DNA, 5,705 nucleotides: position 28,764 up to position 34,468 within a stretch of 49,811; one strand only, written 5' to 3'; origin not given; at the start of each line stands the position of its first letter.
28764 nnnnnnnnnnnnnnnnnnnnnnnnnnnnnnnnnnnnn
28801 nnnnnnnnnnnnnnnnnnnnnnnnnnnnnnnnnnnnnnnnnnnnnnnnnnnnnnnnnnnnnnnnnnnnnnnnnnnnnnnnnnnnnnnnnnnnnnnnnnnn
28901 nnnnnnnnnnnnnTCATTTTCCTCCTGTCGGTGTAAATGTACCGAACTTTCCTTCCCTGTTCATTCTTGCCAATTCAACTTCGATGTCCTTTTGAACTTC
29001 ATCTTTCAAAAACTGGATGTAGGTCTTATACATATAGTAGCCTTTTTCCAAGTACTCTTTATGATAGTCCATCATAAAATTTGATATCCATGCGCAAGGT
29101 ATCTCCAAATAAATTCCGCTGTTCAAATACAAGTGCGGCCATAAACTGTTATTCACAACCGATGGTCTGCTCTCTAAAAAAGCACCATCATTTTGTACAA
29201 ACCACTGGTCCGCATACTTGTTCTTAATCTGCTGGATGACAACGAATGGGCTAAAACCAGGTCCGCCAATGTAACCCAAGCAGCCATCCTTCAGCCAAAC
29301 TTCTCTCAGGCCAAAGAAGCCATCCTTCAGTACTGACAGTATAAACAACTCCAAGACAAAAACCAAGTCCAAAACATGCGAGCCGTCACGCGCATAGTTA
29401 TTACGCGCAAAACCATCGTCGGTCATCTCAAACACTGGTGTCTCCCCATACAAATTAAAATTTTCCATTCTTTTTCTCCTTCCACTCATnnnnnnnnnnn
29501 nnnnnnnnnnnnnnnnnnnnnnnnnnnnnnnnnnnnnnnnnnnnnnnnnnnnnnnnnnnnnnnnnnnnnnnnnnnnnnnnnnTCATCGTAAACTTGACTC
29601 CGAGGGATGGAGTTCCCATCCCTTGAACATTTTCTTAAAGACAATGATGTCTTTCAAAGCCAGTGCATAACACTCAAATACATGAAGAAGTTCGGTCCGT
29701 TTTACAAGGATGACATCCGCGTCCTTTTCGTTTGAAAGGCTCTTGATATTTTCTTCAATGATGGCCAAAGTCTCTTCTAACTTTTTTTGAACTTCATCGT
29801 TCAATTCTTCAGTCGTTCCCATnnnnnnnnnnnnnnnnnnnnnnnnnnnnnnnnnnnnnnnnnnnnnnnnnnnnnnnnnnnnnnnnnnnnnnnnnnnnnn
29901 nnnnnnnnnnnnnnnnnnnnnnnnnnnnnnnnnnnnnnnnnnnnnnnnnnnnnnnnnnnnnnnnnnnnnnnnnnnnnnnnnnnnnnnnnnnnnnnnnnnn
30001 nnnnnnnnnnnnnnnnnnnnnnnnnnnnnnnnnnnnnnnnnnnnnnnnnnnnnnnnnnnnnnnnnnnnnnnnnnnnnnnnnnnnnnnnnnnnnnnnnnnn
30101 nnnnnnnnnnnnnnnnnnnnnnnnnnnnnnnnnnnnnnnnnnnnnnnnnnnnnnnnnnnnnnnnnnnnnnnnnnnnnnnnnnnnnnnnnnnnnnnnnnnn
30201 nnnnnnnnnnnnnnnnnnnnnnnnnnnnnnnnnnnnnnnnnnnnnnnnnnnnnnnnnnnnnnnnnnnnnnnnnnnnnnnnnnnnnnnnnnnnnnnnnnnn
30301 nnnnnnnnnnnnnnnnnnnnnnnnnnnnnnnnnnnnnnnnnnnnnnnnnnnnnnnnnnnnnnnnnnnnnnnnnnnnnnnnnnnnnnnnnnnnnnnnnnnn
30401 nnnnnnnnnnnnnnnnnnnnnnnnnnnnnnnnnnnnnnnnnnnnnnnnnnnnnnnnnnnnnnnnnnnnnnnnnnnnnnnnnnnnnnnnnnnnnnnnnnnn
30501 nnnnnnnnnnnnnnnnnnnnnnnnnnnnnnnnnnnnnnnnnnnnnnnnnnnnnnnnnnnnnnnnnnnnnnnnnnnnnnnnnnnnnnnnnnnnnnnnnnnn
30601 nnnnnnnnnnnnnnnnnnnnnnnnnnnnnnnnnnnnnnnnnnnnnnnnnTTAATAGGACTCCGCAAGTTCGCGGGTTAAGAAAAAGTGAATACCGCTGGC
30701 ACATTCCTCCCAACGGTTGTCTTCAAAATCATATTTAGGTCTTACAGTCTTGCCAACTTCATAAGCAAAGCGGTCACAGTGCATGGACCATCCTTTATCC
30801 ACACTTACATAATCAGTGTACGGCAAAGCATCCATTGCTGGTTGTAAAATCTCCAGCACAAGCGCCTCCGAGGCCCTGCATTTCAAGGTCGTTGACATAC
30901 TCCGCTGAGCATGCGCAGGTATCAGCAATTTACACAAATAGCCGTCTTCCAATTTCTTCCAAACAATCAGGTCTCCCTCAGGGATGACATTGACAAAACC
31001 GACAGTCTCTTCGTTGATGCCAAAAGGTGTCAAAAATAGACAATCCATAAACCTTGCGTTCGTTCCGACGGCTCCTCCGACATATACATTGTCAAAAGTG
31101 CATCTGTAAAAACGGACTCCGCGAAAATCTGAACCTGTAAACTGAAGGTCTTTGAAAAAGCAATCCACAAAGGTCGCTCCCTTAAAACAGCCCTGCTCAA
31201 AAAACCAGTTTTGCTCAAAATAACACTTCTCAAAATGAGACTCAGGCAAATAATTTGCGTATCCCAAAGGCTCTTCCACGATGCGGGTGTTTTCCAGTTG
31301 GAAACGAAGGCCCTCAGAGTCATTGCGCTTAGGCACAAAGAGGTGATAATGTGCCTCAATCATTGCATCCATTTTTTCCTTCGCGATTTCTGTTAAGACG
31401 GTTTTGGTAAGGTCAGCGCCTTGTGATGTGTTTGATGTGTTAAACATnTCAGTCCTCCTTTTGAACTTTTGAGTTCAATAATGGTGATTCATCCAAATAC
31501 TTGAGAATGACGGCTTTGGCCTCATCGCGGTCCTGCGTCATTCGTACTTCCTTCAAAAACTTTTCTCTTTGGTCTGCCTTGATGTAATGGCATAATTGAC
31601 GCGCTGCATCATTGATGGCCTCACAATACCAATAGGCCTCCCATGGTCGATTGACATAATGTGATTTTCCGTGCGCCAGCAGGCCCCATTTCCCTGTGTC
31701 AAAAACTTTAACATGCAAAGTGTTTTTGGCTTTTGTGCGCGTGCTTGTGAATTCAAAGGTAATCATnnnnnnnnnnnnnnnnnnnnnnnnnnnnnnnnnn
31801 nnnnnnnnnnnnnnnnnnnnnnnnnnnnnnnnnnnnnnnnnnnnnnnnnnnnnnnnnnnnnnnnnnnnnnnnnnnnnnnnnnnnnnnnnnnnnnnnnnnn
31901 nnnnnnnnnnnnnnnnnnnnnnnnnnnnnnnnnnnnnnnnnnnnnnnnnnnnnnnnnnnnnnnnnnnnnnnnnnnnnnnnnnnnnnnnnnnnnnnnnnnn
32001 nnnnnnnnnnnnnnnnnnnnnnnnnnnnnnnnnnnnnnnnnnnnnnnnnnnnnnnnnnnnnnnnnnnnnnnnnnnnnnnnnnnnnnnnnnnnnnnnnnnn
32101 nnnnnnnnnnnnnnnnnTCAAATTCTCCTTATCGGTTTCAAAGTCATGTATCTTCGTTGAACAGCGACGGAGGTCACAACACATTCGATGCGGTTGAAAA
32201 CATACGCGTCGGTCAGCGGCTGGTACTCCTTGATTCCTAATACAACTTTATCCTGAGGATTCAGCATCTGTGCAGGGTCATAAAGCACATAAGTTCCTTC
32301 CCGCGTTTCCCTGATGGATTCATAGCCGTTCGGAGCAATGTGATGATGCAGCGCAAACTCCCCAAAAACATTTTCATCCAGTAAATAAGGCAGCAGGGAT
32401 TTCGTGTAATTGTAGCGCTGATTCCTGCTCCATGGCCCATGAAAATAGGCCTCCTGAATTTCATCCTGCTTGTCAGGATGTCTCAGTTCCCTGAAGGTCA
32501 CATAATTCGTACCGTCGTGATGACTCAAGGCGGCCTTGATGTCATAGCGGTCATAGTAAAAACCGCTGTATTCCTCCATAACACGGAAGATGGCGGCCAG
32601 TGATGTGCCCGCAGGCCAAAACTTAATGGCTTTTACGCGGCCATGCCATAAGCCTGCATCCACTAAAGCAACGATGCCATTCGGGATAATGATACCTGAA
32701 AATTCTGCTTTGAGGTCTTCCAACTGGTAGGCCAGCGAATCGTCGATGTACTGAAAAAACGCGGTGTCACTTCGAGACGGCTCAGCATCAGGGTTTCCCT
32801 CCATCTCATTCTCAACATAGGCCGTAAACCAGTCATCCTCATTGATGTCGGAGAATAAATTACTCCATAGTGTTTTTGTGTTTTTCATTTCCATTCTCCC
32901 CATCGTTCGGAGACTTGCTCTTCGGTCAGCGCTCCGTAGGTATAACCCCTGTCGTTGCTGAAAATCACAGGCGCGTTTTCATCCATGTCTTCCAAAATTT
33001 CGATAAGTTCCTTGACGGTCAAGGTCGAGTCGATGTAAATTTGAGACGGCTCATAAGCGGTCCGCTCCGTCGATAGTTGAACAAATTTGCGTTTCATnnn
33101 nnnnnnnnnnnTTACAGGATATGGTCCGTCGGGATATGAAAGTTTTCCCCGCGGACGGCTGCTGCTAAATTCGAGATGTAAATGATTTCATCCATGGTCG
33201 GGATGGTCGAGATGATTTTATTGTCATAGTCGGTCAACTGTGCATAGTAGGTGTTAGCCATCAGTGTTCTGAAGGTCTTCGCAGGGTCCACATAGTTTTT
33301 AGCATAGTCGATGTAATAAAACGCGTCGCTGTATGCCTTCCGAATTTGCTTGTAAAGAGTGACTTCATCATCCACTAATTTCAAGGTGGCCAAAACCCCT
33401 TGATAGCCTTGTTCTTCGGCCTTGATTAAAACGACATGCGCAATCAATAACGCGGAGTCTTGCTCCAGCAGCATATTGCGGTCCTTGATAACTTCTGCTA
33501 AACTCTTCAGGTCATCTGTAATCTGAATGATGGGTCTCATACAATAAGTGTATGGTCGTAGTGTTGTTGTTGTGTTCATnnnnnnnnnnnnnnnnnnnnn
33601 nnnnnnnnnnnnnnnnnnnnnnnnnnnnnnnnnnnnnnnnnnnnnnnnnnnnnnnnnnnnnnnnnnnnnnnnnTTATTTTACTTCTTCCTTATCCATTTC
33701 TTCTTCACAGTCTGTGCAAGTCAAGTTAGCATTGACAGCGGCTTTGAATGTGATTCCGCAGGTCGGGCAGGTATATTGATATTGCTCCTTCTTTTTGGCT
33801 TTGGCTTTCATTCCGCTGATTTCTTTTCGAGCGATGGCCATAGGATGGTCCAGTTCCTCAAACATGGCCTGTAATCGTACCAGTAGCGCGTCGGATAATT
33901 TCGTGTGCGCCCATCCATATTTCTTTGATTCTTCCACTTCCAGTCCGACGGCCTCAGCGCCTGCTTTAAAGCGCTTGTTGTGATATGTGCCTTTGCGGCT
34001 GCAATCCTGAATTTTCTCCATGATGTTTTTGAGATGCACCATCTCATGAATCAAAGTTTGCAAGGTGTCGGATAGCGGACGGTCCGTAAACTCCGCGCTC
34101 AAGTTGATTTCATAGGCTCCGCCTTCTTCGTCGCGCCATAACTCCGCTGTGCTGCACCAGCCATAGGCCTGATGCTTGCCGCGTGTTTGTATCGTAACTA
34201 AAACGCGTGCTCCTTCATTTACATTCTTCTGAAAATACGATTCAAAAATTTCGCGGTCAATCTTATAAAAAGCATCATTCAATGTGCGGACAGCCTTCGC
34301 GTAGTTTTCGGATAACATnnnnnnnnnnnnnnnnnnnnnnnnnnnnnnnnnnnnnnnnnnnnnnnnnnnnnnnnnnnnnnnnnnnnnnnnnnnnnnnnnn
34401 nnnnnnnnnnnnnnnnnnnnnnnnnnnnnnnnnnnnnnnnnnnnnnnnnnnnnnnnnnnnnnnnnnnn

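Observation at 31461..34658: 18-bp palindrome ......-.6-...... fused to Shine-Dalgarno sites of early genes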

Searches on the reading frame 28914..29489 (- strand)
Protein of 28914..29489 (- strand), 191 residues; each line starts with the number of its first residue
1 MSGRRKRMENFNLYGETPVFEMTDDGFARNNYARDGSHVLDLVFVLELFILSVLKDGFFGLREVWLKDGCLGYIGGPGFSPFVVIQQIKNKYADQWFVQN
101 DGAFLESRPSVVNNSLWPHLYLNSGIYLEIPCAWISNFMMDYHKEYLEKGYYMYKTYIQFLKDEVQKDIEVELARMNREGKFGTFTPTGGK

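Call 10: search_protein_families(library=pfam, max_evalue=0.01, proteins=[window:28914-29489:-])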
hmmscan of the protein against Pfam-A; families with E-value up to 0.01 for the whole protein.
window:28914-29489:- (191 aa): 0 families

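Call 34: search_protein_families(library=phrogs, max_evalue=0.001, proteins=[window:28914-29489:-])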
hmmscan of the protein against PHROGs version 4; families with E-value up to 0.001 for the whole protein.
window:28914-29489:- (191 aa): 0 families

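Call 83: find_homologous_proteins(query=window:28914-29468:-, max_evalue=0.001)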
Query window:28914-29468:- (184 aa): 1 proteins with E <= 0.001 among 34 candidates.
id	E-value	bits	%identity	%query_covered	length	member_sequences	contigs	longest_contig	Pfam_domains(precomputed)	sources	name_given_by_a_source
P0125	7.8e-124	429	100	100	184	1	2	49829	-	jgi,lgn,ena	-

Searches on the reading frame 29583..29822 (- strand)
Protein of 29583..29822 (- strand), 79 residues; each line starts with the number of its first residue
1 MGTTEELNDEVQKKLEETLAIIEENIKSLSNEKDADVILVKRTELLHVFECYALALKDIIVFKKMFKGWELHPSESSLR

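Call 10: search_protein_families(library=pfam, max_evalue=0.01, proteins=[window:29583-29822:-])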
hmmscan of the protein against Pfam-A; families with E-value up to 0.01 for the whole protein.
window:29583-29822:- (79 aa): 0 families

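Call 33: search_protein_families(library=phrogs, max_evalue=0.001, proteins=[window:29583-29822:-])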
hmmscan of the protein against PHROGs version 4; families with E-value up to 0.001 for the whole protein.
window:29583-29822:- (79 aa): 0 families

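Call 57: search_protein_families(library=pfam, max_evalue=5, proteins=[window:29583-29822:-])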
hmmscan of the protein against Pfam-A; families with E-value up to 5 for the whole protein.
window:29583-29822:- (79 aa): 2 families
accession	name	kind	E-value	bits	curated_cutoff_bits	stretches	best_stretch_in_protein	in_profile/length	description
PF05848.17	CtsR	-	0.021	15.2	23.1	1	21-51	5-35/72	CtsR N-terminal HTH domain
PF07765.17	KIP1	-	0.12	13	33.9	1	9-50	21-60/74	KIP1-like protein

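Call 66: find_homologous_proteins(query=window:29583-29822:-, max_evalue=0.001)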
Query window:29583-29822:- (79 aa): 1 proteins with E <= 0.001 among 1 candidates.
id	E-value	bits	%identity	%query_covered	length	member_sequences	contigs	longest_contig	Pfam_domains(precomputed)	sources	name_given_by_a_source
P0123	5.4e-43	161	100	100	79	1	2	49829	-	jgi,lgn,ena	-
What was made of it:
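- Tried and rejected: Homologue searches for two ORFans returned only the query itself (calls 66, 83).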

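Call 77: predict_structure(protein=window:29583-29822:-)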
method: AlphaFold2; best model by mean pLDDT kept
length: 79 residues; sequences in the alignment: 1
mean_pLDDT: 77.0   pTM: 0.45
mean pLDDT of the five models: 77.0, 76.4, 76.1, 75.7, 72.8
residues with pLDDT >= 90: 5; 70-90: 58; 50-70: 7; < 50: 9
segments of 3 or more residues with pLDDT < 50: 71-73, 75-79
pLDDT, mean of each block of 10 residues (from residue 1): 74 83 85 90 86 83 68 45
secondary structure, 60 per line:
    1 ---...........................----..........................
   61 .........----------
elements in order: H4-30 H35-69
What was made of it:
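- On CtsR operator: The CtsR_N-like 79-aa ORF is predicted to fold as a helical hairpin (call 77).
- Its predicted fold is a two-helix hairpin (call 77).
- Tried and rejected: The CtsR_N lead was rejected by AlphaFold2 (call 77).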

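Call 78: search_protein_representatives(protein=window:29583-29822:-)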
Query: 79 residues. Proteins with E-value up to 0.001 (for the whole library): 2; up to 1e-10: 2; up to 1e-30: 1. The best 2 are listed.
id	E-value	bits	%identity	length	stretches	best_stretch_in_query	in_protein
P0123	1.7e-43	161.3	100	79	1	1-79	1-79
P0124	8.3e-12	61.0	42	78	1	1-75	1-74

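Call 80: find_encoding_contigs(protein=P0124, flank=10000, max_places=3)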
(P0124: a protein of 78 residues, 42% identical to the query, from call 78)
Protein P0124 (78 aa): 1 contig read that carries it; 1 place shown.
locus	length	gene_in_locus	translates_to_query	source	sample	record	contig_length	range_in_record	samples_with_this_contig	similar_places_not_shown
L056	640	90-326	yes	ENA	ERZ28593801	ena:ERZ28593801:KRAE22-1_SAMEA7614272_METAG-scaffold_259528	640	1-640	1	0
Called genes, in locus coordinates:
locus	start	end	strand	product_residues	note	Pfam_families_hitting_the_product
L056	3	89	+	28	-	?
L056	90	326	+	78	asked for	-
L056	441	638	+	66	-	?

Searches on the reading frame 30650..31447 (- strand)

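Call 9: search_protein_families(library=pfam, max_evalue=0.01, proteins=[window:30650-31447:-])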
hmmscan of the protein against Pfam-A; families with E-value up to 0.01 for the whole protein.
window:30650-31447:- (265 aa): 5 families
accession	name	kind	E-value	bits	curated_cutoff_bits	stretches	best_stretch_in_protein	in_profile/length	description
PF19062.5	DUF5758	-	2.3e-22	79.4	26.9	1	157-260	8-103/105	Family of unknown function (DUF5758)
PF13599.13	Pentapeptide_4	-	1.2e-05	25.7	38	1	70-136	6-71/78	Pentapeptide repeat region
PF00805.28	Pentapeptide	-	1.6e-05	24.8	20.2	1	88-119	8-39/40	Pentapeptide repeats (8 copies)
PF13576.12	Pentapeptide_3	-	8.5e-05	23.1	27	2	88-125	6-46/48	Pentapeptide repeats (9 copies)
PF24703.2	DUF7666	-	0.0093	16.9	27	0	216-256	7-40/95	Domain of unknown function (DUF7666)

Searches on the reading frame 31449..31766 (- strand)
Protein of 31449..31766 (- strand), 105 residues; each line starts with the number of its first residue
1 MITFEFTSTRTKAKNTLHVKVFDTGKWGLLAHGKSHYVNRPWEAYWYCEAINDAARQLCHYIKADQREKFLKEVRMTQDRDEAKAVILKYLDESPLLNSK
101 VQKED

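Call 9: search_protein_families(library=pfam, max_evalue=0.01, proteins=[window:31449-31766:-])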
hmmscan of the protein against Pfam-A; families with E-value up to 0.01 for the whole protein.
window:31449-31766:- (105 aa): 0 families

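Call 33: search_protein_families(library=phrogs, max_evalue=0.001, proteins=[window:31449-31766:-])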
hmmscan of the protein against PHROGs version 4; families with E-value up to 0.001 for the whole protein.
window:31449-31766:- (105 aa): 0 families

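Call 57: search_protein_families(library=pfam, max_evalue=5, proteins=[window:31449-31766:-])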
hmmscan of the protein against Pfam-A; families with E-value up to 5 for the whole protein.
window:31449-31766:- (105 aa): 1 family
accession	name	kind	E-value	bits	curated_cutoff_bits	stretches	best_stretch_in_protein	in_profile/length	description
PF00511.22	PPV_E2_C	-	0.093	13.4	25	1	53-78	46-71/80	E2 (early) protein, C terminal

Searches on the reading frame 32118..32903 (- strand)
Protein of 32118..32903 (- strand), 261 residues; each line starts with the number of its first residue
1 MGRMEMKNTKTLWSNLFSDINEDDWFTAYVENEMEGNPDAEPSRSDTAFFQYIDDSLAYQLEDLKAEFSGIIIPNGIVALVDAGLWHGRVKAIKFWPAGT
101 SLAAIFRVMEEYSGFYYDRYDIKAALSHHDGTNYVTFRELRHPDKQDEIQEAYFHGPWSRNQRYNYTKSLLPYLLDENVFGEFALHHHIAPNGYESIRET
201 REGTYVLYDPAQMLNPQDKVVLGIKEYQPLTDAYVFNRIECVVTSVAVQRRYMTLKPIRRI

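Call 9: search_protein_families(library=pfam, max_evalue=0.01, proteins=[window:32118-32903:-])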
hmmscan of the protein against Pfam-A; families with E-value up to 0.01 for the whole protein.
window:32118-32903:- (261 aa): 0 families

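Call 33: search_protein_families(library=phrogs, max_evalue=0.001, proteins=[window:32118-32903:-])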
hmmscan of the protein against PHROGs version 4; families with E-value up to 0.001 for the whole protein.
window:32118-32903:- (261 aa): 0 families

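Call 57: search_protein_families(library=pfam, max_evalue=5, proteins=[window:32118-32888:-])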
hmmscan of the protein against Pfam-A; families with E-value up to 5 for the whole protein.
window:32118-32888:- (256 aa): 1 family
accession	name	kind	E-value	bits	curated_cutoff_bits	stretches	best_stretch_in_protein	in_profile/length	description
PF22676.1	GalA_N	-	0.15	12.3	27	0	148-179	51-82/133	Alpha-galactosidase, N-terminal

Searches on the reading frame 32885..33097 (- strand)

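Call 9: search_protein_families(library=pfam, max_evalue=0.01, proteins=[window:32885-33097:-])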
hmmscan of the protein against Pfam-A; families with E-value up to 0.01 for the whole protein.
window:32885-33097:- (70 aa): 0 families

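Call 33: search_protein_families(library=phrogs, max_evalue=0.001, proteins=[window:32885-33097:-])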
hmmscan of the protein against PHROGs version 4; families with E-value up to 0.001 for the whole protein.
window:32885-33097:- (70 aa): 1 family
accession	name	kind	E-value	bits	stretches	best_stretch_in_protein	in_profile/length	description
phrog_3939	-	unknown function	4.5e-07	31.3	1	3-67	3-66/83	-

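Call 57: search_protein_families(library=pfam, max_evalue=5, proteins=[window:32885-33097:-])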
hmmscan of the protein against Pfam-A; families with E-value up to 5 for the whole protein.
window:32885-33097:- (70 aa): 3 families
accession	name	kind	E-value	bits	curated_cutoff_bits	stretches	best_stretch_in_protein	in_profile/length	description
PF00571.33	CBS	-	0.038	14.8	24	1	20-62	10-51/57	CBS domain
PF08154.18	NLE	-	0.14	13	23.4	1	6-40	3-41/68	NLE (NUC135) domain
PF10741.14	T2SSM_b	-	0.27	11.6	21.7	1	9-46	42-79/111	Type II secretion system (T2SS), protein M subtype b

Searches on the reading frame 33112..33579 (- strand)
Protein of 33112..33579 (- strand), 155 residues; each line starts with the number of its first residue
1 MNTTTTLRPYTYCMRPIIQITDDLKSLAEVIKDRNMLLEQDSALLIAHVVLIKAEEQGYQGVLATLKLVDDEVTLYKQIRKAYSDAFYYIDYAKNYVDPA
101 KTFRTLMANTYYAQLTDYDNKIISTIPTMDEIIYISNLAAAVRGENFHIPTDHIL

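Call 9: search_protein_families(library=pfam, max_evalue=0.01, proteins=[window:33112-33579:-])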
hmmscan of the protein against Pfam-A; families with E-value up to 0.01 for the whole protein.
window:33112-33579:- (155 aa): 0 families

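Call 33: search_protein_families(library=phrogs, max_evalue=0.001, proteins=[window:33112-33579:-])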
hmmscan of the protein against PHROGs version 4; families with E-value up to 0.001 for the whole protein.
window:33112-33579:- (155 aa): 0 families

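Call 57: search_protein_families(library=pfam, max_evalue=5, proteins=[window:33112-33579:-])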
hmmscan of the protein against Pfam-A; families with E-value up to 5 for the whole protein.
window:33112-33579:- (155 aa): 1 family
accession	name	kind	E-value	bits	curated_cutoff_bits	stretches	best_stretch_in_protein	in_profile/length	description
PF01832.25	Glucosaminidase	-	0.33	12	30.2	1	70-130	59-122/123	Mannosyl-glycoprotein endo-beta-N-acetylglucosaminidase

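Call 62: find_encoding_contigs(protein=window:33112-33579:-, flank=10000, max_places=4)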
Protein window:33112-33579:- (155 aa): 3 contigs read that carry it; 1 place shown.
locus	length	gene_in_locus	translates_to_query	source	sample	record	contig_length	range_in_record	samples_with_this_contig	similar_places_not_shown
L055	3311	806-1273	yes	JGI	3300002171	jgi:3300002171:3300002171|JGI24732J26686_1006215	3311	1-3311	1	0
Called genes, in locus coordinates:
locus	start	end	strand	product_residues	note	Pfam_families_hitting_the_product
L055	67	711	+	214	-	PF10263:SprT-like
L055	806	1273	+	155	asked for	-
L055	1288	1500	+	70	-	-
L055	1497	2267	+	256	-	-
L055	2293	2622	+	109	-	-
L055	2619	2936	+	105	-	-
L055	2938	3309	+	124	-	?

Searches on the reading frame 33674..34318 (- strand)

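Call 9: search_protein_families(library=pfam, max_evalue=0.01, proteins=[window:33674-34318:-])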
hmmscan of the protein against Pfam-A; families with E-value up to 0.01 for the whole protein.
window:33674-34318:- (214 aa): 2 families
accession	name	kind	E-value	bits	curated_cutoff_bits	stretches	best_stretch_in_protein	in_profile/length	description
PF10263.15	SprT-like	-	8.1e-08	32.5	25.6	1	25-125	13-96/108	SprT-like family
PF14891.12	Peptidase_M91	-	0.0023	18.7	25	1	64-129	68-140/176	Effector protein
